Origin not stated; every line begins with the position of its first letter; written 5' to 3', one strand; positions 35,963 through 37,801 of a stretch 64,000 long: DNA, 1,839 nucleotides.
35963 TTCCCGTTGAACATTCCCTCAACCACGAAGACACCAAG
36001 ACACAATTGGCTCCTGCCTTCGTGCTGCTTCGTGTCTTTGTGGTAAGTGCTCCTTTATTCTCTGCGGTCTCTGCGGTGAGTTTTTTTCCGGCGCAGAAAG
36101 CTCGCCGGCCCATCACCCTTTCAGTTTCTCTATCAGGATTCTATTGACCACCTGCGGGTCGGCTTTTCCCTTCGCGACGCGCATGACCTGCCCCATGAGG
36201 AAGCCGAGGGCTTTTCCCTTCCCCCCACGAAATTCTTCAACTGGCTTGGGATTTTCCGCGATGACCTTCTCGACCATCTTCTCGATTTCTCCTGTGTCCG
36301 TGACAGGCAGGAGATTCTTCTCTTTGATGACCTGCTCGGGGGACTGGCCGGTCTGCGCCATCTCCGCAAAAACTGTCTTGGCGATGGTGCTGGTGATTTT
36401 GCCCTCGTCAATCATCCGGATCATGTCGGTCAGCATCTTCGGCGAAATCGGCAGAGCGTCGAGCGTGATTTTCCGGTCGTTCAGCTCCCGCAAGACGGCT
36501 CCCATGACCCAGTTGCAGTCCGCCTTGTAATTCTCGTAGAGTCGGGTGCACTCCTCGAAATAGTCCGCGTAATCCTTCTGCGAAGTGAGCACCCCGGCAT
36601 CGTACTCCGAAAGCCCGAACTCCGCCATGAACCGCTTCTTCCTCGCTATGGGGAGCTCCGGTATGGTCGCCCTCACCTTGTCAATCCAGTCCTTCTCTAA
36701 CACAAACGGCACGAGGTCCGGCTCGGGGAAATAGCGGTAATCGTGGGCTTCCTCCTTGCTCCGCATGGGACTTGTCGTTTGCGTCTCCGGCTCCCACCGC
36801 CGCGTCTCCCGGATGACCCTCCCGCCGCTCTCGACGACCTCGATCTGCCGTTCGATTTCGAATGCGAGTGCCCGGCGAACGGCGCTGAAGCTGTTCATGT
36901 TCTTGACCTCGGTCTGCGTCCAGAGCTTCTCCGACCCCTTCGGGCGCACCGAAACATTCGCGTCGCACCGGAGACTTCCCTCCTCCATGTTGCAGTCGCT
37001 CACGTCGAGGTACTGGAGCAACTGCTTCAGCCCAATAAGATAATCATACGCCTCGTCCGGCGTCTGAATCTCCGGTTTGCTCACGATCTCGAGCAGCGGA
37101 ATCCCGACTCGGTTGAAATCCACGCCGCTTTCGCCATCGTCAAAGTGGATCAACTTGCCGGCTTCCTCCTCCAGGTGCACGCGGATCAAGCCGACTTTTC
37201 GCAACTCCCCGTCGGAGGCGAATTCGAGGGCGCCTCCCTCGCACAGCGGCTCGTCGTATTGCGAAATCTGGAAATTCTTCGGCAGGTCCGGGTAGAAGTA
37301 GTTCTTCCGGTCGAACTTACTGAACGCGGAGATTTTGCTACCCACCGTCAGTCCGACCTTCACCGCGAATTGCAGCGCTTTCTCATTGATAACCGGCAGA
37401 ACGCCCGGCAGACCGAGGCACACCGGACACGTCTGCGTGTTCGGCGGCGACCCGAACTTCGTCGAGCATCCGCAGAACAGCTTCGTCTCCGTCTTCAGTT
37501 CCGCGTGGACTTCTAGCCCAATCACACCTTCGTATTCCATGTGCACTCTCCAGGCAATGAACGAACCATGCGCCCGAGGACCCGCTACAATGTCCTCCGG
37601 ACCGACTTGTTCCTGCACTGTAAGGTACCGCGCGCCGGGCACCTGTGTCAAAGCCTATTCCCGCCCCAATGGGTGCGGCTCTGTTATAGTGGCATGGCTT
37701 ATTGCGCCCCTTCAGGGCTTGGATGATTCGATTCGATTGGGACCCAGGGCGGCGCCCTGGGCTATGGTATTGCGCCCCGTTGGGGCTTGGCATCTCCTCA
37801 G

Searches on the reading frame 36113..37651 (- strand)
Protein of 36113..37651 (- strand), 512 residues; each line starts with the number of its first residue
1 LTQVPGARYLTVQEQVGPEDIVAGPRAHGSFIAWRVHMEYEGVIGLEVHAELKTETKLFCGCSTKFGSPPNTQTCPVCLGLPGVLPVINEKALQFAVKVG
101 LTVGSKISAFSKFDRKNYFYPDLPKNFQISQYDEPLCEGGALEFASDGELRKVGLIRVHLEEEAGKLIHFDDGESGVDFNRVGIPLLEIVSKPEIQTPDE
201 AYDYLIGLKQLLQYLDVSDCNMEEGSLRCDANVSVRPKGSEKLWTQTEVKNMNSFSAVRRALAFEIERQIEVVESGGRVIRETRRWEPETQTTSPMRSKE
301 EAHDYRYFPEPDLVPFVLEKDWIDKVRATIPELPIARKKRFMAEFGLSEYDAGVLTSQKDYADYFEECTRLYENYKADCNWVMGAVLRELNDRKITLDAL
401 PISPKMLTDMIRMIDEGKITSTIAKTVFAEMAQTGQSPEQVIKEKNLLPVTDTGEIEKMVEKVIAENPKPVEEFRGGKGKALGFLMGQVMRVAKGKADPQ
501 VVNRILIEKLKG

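Call 70: search_protein_families(library=pfam, proteins=[window:36113-37651:-], max_evalue=0.001)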
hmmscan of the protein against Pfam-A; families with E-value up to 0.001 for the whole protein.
window:36113-37651:- (512 aa): 2 families
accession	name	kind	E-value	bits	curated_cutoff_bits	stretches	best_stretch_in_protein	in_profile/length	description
PF02934.20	GatB_N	-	2.4e-118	394.8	23.4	1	43-324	2-277/277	GatB/GatE catalytic domain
PF02637.23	GatB_Yqey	-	4e-53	179.7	27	1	363-510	1-148/148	GatB domain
